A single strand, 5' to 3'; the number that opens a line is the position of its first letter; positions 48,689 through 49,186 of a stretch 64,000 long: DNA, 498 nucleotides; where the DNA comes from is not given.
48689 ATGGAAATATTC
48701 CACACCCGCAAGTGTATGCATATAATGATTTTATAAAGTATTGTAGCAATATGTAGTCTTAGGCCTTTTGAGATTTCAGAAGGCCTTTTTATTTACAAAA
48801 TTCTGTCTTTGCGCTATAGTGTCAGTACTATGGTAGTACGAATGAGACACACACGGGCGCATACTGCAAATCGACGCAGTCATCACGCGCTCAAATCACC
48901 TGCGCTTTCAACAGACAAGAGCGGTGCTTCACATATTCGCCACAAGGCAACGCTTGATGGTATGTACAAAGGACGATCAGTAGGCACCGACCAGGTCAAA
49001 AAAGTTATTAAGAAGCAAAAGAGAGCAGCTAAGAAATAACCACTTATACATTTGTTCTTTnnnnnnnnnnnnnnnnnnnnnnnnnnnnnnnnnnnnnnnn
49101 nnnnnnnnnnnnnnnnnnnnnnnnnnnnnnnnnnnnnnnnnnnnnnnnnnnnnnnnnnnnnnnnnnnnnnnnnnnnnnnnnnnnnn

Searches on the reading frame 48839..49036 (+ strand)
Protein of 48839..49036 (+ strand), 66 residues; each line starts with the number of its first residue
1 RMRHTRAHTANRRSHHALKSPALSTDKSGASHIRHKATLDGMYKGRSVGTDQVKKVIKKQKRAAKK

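Call 56: search_protein_families(library=pfam, proteins=[window:48839-49036:+], max_evalue=0.001)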
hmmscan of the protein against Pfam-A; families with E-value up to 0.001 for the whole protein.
window:48839-49036:+ (66 aa): 1 family
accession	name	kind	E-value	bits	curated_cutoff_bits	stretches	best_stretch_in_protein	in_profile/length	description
PF01783.29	Ribosomal_L32p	-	9.2e-08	32.6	21.3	1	3-48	6-53/56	Ribosomal L32p protein family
